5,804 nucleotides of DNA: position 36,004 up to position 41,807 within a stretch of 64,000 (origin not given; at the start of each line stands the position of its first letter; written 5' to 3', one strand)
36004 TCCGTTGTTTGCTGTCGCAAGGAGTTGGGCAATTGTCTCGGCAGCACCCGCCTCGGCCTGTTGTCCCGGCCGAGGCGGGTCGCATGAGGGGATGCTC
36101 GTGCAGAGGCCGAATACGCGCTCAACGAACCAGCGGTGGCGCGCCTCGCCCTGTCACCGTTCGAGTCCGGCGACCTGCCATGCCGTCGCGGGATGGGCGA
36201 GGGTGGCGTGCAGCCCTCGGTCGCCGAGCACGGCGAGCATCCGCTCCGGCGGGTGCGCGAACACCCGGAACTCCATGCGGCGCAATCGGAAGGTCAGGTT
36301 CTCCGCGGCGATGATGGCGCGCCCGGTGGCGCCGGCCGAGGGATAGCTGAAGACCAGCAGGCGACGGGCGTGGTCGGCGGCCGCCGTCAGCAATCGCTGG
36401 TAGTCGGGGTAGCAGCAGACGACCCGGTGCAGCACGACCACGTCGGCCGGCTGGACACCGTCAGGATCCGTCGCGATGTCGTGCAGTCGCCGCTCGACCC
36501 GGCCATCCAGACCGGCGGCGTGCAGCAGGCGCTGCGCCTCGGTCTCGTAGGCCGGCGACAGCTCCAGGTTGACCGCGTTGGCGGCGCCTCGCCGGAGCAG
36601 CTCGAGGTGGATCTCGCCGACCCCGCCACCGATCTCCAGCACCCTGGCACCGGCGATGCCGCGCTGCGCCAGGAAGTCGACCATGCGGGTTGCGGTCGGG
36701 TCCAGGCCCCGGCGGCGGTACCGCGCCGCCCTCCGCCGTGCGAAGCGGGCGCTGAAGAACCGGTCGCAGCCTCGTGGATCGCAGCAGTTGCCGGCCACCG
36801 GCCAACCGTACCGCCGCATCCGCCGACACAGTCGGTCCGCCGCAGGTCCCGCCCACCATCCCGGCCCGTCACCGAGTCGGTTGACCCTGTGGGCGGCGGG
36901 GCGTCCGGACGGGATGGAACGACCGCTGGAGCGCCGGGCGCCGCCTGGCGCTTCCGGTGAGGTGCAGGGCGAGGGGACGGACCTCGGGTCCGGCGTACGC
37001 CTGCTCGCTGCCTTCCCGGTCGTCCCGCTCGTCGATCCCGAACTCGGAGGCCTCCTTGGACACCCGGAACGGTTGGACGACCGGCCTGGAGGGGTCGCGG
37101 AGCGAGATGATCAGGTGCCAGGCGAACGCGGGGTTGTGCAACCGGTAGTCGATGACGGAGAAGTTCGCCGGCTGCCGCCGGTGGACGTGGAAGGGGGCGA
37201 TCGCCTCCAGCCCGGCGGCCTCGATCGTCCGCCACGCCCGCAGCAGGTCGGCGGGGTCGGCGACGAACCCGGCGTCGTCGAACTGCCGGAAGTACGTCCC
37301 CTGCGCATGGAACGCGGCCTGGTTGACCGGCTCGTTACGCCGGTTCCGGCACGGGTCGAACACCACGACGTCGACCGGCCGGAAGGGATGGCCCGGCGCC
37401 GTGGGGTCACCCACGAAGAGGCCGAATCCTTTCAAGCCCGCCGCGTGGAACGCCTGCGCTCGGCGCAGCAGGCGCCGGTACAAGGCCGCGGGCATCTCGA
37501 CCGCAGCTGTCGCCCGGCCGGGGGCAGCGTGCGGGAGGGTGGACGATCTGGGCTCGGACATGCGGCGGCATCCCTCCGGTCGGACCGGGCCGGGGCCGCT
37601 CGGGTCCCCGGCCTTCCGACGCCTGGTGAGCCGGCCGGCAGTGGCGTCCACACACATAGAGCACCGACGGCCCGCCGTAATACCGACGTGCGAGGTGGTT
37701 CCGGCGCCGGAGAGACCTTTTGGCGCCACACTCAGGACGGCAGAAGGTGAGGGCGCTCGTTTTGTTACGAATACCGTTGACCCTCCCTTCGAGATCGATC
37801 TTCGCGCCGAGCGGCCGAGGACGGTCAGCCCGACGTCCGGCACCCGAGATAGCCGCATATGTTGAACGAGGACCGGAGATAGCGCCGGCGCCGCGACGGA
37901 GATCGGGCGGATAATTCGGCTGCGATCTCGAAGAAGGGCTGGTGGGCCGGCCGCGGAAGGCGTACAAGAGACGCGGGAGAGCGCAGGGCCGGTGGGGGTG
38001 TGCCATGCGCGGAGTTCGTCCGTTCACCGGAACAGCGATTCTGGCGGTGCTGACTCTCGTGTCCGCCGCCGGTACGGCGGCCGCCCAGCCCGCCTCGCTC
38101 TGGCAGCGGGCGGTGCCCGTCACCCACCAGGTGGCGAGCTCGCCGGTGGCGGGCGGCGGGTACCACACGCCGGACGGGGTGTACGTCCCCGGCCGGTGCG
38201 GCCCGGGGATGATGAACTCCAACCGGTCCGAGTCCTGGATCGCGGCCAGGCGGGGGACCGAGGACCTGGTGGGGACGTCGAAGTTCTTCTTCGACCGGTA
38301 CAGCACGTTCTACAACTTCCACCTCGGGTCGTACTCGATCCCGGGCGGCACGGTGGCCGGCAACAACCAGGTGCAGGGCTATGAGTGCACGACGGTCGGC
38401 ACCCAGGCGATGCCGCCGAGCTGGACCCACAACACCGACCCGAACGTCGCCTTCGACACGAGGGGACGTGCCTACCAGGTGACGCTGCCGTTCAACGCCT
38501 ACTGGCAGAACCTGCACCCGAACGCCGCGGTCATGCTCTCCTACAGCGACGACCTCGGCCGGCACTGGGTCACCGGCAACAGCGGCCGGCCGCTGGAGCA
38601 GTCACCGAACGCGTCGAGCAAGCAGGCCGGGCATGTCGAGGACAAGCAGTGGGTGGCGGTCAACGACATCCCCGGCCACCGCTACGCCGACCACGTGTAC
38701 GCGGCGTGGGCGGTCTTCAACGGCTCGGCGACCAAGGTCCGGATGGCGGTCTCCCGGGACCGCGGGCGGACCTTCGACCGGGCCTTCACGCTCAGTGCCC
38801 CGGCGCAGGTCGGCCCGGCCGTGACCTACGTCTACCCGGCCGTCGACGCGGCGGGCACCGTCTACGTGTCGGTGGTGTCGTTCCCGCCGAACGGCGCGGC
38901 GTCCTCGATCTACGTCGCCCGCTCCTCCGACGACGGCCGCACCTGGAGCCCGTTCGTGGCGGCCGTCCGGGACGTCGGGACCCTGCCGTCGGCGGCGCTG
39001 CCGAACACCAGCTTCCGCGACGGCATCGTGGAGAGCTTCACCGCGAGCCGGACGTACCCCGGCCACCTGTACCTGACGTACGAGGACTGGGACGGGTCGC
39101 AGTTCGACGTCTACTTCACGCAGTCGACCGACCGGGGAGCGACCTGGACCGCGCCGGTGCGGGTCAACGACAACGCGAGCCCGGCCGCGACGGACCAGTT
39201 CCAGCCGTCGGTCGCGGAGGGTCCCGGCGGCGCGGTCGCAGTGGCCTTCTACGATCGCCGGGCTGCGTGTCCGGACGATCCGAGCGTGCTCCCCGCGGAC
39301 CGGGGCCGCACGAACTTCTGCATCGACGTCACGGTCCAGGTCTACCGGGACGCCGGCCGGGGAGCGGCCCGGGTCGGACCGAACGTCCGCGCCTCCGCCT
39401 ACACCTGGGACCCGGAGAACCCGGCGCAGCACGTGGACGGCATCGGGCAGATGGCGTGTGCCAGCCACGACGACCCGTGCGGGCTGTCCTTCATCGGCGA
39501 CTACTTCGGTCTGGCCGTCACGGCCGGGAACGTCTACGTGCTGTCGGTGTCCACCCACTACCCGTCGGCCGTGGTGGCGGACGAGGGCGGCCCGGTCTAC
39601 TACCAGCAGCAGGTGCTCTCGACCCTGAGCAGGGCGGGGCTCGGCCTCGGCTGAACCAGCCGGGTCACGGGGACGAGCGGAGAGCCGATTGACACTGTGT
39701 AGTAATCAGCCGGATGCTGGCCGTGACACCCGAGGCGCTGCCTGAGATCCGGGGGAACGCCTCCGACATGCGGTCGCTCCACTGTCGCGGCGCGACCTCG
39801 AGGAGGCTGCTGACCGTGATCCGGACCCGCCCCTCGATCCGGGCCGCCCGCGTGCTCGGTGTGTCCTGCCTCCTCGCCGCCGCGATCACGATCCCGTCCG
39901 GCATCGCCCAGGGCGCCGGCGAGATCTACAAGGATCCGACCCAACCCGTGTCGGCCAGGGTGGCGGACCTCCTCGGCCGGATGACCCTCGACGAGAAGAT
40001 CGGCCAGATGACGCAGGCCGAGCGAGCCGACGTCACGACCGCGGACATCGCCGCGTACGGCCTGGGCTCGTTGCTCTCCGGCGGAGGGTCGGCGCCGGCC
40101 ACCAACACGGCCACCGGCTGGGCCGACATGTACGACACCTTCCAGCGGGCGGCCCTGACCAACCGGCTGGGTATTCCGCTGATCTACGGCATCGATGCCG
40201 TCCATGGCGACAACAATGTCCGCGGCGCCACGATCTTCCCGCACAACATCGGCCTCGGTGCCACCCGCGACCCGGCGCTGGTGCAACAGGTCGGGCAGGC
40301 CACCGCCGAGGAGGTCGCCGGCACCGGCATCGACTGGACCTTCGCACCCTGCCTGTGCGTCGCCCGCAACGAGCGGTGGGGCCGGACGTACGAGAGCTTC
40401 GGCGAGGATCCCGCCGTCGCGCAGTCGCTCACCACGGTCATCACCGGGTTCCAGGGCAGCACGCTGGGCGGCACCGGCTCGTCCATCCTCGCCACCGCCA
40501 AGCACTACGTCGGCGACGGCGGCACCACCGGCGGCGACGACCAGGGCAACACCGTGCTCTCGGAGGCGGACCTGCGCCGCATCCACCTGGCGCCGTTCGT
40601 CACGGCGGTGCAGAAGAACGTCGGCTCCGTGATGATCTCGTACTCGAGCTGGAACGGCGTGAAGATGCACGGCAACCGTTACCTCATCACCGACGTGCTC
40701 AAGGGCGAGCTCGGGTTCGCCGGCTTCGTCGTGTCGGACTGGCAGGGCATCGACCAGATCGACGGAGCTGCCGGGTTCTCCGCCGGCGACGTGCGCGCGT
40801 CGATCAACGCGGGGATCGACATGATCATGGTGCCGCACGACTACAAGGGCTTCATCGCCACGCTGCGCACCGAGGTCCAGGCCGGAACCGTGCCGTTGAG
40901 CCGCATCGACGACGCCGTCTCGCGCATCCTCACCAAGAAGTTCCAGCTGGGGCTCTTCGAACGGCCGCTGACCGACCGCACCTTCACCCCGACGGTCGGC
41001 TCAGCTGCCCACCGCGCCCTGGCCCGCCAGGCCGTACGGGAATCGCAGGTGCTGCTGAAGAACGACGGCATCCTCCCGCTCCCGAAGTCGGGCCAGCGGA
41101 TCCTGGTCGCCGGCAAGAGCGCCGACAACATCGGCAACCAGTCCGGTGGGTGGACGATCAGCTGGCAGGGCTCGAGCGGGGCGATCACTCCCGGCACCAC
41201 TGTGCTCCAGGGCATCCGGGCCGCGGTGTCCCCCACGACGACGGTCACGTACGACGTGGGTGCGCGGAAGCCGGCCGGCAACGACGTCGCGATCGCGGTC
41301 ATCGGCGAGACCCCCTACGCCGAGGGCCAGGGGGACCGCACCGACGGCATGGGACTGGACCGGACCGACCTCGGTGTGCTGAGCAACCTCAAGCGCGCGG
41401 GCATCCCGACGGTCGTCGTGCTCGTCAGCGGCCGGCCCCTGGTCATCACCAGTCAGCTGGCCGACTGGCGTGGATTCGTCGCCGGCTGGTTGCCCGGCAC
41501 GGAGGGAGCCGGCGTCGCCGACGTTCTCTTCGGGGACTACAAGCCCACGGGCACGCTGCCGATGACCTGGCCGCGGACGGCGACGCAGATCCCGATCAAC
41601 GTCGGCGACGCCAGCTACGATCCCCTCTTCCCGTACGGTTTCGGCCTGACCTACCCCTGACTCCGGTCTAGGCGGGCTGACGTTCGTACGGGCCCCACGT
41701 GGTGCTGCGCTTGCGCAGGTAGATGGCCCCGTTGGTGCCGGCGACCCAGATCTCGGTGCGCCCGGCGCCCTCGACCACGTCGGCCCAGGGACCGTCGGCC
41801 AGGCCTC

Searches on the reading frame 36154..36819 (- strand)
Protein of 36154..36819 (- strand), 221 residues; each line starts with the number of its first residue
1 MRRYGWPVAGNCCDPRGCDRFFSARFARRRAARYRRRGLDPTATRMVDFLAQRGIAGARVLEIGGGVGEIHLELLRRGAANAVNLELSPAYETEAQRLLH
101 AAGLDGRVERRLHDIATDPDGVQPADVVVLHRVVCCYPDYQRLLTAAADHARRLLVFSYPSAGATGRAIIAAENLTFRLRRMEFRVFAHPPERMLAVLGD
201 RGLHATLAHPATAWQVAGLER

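Call 20: search_protein_families(library=pfam, proteins=[window:36154-36819:-], max_evalue=0.001)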
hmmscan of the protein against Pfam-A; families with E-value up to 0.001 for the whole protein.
window:36154-36819:- (221 aa): 5 families
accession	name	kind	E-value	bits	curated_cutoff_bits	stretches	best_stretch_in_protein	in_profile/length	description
PF13489.12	Methyltransf_23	-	2.5e-09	37.5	27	1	42-167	8-124/164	Methyltransferase domain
PF13649.12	Methyltransf_25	-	1.1e-06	29.7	27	1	60-150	1-92/97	Methyltransferase domain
PF08242.18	Methyltransf_12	-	2.4e-05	25.4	30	1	61-151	1-92/98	Methyltransferase domain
PF08241.18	Methyltransf_11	-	2.5e-05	25.2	21.2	1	61-148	1-84/95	Methyltransferase domain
PF13847.12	Methyltransf_31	-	0.00074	19.7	27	1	57-147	4-97/145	Methyltransferase domain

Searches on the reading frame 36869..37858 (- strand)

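Call 21: search_protein_families(library=pfam, proteins=[window:36869-37858:-], max_evalue=0.001)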
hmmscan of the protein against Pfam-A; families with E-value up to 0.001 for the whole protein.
window:36869-37858:- (329 aa): 1 family
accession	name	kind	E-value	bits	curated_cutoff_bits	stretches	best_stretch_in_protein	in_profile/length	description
PF14464.11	Prok-JAB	-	0.00052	20.3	25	1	176-253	45-103/114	Prokaryotic homologs of the JAB domain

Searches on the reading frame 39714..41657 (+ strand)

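Call 21: search_protein_families(library=pfam, proteins=[window:39714-41657:+], max_evalue=0.001)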
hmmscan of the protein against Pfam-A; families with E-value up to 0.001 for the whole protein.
window:39714-41657:+ (648 aa): 2 families
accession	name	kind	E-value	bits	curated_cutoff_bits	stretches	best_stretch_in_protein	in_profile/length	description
PF00933.27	Glyco_hydro_3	-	2.5e-78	264.1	27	1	91-407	1-315/316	Glycosyl hydrolase family 3 N terminal domain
PF01915.27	Glyco_hydro_3_C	-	5.1e-43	147.8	31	1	446-647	2-200/200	Glycosyl hydrolase family 3 C-terminal domain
